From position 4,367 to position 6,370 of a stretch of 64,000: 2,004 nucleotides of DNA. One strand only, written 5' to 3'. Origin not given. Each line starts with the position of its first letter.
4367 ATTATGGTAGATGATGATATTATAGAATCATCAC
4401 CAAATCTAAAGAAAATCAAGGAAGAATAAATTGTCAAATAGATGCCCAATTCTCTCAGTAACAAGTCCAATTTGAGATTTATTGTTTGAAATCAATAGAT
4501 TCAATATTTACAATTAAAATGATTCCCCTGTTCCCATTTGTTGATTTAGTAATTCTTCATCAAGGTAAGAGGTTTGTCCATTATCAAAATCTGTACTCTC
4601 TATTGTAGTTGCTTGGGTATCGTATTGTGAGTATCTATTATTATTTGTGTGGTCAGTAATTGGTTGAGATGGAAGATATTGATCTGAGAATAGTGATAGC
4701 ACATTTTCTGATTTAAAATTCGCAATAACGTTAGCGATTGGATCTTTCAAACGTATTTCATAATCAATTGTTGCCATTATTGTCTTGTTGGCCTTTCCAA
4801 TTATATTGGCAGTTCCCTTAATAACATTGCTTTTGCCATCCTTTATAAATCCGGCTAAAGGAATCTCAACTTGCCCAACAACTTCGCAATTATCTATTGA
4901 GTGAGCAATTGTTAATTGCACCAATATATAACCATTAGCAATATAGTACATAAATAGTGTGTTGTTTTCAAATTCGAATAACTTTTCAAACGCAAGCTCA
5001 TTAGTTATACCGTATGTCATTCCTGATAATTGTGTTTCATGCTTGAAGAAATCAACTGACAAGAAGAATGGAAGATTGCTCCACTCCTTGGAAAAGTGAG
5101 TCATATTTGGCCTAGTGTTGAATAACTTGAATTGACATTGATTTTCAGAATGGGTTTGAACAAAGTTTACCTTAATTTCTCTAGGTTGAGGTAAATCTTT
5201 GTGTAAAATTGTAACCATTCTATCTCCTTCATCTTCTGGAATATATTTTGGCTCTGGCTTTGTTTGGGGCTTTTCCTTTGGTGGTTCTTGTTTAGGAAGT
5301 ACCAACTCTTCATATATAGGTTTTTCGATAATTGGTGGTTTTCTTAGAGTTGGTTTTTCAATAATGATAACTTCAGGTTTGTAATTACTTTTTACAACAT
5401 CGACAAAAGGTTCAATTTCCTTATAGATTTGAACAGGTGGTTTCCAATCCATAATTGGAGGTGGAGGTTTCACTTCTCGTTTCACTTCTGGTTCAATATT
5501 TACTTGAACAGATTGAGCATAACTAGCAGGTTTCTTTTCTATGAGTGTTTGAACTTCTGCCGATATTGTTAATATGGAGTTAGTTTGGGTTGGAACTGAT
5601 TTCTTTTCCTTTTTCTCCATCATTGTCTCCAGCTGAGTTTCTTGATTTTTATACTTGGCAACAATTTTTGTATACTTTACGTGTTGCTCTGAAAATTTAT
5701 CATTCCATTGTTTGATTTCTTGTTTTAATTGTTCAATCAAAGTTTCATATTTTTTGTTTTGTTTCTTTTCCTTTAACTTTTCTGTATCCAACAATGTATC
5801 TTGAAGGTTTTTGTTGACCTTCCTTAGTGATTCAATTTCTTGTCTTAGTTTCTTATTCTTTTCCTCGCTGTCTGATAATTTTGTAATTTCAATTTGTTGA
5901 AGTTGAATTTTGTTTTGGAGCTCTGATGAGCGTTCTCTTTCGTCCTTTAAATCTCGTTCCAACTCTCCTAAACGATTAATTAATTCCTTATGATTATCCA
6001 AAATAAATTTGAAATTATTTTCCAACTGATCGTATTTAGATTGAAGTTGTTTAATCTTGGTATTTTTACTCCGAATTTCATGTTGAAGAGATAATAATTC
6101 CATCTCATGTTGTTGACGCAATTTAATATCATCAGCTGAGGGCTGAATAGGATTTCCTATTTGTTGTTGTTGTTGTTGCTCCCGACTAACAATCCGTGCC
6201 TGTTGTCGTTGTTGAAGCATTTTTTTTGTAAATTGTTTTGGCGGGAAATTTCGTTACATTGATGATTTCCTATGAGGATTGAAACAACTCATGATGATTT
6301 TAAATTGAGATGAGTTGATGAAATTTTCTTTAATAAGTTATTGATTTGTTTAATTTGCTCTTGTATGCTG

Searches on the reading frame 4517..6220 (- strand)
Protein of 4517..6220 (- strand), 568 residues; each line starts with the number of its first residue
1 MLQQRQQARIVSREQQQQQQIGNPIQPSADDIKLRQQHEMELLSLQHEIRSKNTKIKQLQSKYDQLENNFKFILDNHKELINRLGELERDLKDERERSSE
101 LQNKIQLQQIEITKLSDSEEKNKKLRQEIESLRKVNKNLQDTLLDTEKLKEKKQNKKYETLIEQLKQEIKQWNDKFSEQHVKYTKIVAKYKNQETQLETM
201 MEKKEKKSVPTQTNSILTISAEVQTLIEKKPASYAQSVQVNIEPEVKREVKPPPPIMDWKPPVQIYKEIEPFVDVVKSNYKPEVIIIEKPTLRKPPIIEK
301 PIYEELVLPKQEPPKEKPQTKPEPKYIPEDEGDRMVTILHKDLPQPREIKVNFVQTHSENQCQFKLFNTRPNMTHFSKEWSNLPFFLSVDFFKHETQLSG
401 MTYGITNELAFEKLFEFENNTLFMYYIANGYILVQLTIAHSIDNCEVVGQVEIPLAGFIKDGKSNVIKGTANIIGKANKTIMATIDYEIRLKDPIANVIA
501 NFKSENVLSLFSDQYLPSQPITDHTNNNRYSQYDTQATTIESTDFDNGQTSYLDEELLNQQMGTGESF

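Call 41: search_protein_families(library=pfam, proteins=[window:4517-6220:-], max_evalue=0.001)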
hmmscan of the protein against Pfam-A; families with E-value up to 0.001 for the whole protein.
window:4517-6220:- (568 aa): 1 family
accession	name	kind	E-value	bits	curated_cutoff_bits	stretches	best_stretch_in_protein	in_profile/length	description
PF11618.14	C2-C2_1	-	4.1e-16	59.7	29.2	1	382-494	33-143/143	First C2 domain of RPGR-interacting protein 1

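Call 43: list_cluster_members(proteins=[window:4517-6220:-, window:31267-34497:-, window:41395-42522:+, window:40174-41151:-, window:23627-26440:+, window:17246-19327:-, window:44188-46719:+, window:48272-52204:-])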
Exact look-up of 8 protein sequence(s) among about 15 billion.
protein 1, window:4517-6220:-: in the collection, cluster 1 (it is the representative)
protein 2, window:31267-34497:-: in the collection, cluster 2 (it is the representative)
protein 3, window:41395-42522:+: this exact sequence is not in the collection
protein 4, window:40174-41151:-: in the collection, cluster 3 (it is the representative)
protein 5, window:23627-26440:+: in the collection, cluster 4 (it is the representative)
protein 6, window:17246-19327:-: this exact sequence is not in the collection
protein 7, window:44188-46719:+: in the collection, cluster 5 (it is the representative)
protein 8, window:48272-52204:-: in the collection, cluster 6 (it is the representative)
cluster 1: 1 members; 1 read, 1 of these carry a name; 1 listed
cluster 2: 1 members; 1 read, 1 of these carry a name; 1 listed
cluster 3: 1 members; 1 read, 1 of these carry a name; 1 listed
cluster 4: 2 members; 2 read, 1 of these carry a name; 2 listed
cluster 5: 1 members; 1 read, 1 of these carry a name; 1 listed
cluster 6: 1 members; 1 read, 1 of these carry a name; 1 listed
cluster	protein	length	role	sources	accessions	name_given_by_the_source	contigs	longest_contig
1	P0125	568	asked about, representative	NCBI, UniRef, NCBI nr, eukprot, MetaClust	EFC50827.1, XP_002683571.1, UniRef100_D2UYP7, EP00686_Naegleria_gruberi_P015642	predicted protein [Naegleria gruberi] | Predicted protein n=1 Tax=Naegleria gruberi TaxID=5762 RepID=D2UYP7_NAEGR | uncharacterized protein NAEGRDRAFT_61544 [Naegleria gruberi]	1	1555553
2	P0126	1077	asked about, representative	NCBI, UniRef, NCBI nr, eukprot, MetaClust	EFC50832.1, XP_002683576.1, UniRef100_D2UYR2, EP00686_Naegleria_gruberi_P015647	predicted protein [Naegleria gruberi] | Predicted protein n=1 Tax=Naegleria gruberi TaxID=5762 RepID=D2UYR2_NAEGR | uncharacterized protein NAEGRDRAFT_61559 [Naegleria gruberi]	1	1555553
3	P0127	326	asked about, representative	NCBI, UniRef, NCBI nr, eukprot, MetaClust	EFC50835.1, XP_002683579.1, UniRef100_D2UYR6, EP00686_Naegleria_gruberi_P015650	predicted protein [Naegleria gruberi] | Predicted protein n=1 Tax=Naegleria gruberi TaxID=5762 RepID=D2UYR6_NAEGR | uncharacterized protein NAEGRDRAFT_29369 [Naegleria gruberi]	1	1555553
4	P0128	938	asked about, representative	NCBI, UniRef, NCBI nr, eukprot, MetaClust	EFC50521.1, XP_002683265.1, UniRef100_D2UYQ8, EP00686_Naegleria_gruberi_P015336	predicted protein [Naegleria gruberi] | Predicted protein n=1 Tax=Naegleria gruberi TaxID=5762 RepID=D2UYQ8_NAEGR | uncharacterized protein NAEGRDRAFT_45237 [Naegleria gruberi]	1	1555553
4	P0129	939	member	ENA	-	-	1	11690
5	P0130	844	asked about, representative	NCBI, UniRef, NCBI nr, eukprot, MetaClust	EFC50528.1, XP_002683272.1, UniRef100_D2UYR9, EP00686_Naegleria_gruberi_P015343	predicted protein [Naegleria gruberi] | Predicted protein n=1 Tax=Naegleria gruberi TaxID=5762 RepID=D2UYR9_NAEGR | uncharacterized protein NAEGRDRAFT_61566 [Naegleria gruberi]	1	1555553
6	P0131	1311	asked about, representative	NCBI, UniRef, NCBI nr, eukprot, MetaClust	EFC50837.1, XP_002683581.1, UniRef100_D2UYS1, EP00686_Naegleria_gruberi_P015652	predicted protein [Naegleria gruberi] | Predicted protein n=1 Tax=Naegleria gruberi TaxID=5762 RepID=D2UYS1_NAEGR | uncharacterized protein NAEGRDRAFT_61568 [Naegleria gruberi]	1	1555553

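Call 44: search_solved_structures(query=window:4517-6220:-, max_evalue=1, show_alignments=1)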
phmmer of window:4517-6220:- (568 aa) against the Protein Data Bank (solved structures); distinct sequences matched with E-value up to 1: 4.
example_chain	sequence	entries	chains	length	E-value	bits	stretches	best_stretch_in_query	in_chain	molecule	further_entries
7y9n_A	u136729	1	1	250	0.034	16.3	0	123-186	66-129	Spike protein S2',5HB-H2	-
2yrb_A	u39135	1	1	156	0.29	13.2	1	386-492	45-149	Protein fantom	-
6ptm_A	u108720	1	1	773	0.3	13.2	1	157-269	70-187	Uncharacterized protein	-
1wyy_A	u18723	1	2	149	0.32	13.1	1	17-150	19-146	E2 Glycoprotein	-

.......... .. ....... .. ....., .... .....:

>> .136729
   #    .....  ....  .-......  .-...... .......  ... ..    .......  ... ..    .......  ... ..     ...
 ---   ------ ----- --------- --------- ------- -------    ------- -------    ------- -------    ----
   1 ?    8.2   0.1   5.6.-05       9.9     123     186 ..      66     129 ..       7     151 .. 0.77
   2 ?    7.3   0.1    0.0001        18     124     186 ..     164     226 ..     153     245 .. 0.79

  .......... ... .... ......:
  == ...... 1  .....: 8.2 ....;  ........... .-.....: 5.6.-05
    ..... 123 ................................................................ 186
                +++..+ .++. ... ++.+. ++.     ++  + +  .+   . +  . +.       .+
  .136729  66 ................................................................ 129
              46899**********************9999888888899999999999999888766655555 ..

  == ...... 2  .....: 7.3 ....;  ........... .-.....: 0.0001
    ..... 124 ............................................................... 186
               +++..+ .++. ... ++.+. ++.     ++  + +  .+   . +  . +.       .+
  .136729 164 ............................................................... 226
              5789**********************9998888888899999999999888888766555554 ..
